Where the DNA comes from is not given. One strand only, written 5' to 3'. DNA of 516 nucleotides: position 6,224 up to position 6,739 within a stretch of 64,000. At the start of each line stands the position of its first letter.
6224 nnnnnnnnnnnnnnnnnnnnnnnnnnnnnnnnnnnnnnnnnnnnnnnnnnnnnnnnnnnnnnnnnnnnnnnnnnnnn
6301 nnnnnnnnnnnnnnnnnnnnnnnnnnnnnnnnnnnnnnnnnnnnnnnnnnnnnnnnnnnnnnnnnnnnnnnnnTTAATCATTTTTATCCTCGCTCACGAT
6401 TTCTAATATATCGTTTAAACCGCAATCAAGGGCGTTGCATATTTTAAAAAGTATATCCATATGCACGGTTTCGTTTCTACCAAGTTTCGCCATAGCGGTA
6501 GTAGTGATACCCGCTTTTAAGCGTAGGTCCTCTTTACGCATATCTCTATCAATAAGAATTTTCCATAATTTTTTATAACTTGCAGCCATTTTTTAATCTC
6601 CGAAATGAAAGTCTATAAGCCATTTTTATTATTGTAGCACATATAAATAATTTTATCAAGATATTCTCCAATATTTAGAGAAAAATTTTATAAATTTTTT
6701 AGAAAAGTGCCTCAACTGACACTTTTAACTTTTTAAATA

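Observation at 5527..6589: HTH regulator plus Bro-N/Fic gene pair wedged between mgtE and gyrA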

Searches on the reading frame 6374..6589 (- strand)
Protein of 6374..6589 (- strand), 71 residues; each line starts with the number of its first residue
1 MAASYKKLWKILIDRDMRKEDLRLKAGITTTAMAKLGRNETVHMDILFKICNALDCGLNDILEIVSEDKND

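Call 4: search_protein_families(library=pfam, proteins=[window:6374-6589:-], max_evalue=0.1)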
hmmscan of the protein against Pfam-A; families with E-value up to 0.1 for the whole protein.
window:6374-6589:- (71 aa): 1 family
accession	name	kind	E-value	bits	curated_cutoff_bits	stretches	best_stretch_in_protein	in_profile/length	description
PF13443.12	HTH_26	-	1.3e-15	57.8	22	1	7-65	1-61/63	Cro/C1-type HTH DNA-binding domain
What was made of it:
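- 6374..6589 (-): 71-aa HTH_26 (XRE/Cro-C1 type) regulator, overlapping the Fic gene by 8 nt: a proposed controller-type autoregulator. Pfam 57.8 bits (call 4).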

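Call 5: search_protein_families(library=ncbifam, proteins=[window:6374-6589:-], max_evalue=0.1)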
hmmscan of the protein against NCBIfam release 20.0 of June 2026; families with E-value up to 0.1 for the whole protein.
window:6374-6589:- (71 aa): 2 families
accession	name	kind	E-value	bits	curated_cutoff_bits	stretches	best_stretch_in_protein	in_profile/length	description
NF000090.1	trans_reg_VanU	equivalog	1.8e-21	76.2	150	1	1-68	1-68/75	glycopeptide resistance transcriptional regulator VanU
NF010465.0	PRK13890.1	equivalog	0.00037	20.6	96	1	7-70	9-73/121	conjugal transfer protein TrbA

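Call 6: search_protein_families(library=padloc, proteins=[window:6374-6589:-], max_evalue=0.1)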
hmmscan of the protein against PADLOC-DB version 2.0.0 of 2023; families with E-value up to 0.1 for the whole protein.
window:6374-6589:- (71 aa): 2 families
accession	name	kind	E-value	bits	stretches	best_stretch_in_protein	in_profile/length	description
PDLC04762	PDC-M64C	-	0.0052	14.8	1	7-69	31-91/97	-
PDLC02926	HTH_VI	-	0.032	12.5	1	14-70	12-68/92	-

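Call 7: search_protein_families(library=phrogs, proteins=[window:6374-6589:-], max_evalue=0.1)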
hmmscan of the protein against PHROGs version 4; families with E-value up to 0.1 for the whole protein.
window:6374-6589:- (71 aa): 4 families
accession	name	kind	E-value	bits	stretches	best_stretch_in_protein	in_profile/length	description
phrog_3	-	transcription regulation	0.00011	23.2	1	5-68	90-152/430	transcriptional repressor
phrog_20332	-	unknown function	0.024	15.6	1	13-43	64-94/139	-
phrog_8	-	transcription regulation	0.061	13.7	1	10-69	160-223/346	transcriptional regulator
phrog_7241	-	transcription regulation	0.077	14.1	1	15-61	73-120/122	transcriptional regulator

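Call 88: find_homologous_proteins(query=window:6374-6589:-, max_evalue=0.00001)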
Query window:6374-6589:- (71 aa): 850 proteins with E <= 0.00001 among 851 candidates; the best 120 are listed.
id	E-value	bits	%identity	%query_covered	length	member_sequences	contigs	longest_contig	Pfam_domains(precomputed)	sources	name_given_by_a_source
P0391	3.4e-39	149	100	100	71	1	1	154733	PF13443.13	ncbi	-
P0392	3.3e-37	143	96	100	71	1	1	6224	PF13443.13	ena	-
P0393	3.8e-37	142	96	100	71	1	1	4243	PF13443.13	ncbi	-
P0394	1.4e-36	140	94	100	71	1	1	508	PF13443.13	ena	-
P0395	2.4e-36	140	93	100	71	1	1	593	PF13443.13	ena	-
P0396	3.0e-36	139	94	100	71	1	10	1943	PF13443.13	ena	-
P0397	3.0e-36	139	94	100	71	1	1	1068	PF13443.13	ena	-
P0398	3.7e-36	139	93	100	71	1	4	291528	PF13443.13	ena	-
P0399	4.6e-36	139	94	100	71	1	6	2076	PF13443.13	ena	-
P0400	5.3e-36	139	94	99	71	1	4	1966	PF13443.13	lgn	-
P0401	5.3e-36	139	93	100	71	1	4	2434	PF13443.13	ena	-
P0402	5.7e-36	139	94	100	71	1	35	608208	PF13443.13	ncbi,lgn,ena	-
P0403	6.6e-36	138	93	100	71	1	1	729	PF13443.13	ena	-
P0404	9.3e-36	138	92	100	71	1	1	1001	PF13443.13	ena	-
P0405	1.0e-35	138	93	100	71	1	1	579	PF13443.13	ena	-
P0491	6.4e-30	120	78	96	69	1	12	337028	PF13443.13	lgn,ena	-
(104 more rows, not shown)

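Call 90: find_encoding_contigs(protein=P0391, flank=3000, max_places=2)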
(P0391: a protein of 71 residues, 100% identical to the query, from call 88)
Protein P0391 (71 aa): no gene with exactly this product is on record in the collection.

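Call 91: find_encoding_contigs(protein=P0491, flank=5000, max_places=6)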
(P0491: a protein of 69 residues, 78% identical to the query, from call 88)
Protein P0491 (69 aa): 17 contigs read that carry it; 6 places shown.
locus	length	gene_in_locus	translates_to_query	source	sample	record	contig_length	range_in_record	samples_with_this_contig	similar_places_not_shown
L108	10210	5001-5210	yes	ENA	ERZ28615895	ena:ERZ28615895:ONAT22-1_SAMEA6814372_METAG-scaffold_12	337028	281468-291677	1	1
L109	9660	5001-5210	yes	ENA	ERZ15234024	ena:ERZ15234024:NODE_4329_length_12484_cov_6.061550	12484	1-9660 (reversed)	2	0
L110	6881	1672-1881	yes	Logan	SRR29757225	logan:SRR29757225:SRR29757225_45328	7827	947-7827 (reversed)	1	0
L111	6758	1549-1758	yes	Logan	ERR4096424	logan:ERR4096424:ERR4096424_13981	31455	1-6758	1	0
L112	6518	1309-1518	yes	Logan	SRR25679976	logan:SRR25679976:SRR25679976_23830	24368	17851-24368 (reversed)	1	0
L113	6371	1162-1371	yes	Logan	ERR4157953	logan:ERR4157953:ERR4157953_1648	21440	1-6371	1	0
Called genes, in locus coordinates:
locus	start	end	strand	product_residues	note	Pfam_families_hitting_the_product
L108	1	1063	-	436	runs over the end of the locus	PF14284:PcfJ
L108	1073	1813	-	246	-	PF14058:PcfK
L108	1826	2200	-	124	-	-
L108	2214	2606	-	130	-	PF14192:DUF4314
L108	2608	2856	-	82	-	-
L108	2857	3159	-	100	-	-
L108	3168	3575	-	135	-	-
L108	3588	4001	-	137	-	PF23864:DUF7222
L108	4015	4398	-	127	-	-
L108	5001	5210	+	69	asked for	PF13443:HTH_26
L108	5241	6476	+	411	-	PF00145:DNA_methylase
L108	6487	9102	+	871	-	PF00176:SNF2-rel_dom, PF00270:DEAD (weak), PF04851:ResIII, PF00271:Helicase_C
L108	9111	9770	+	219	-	PF18864:AbiTii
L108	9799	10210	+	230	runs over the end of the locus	-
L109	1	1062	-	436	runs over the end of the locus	PF14284:PcfJ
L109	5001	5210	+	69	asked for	PF13443:HTH_26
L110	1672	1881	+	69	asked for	PF13443:HTH_26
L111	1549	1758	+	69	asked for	PF13443:HTH_26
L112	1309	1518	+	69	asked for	PF13443:HTH_26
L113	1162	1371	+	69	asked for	PF13443:HTH_26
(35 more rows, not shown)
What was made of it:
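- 6374..6589 (-): A 78% homologue heads a methylase/SNF2/AbiTii operon (calls 88, 91)
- On R-M controller (C) protein-like regulators: A 78% homologue heads a methylase/SNF2/AbiTii operon (call 91).
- A 78%-identical HTH controls an unrelated operon (call 91).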
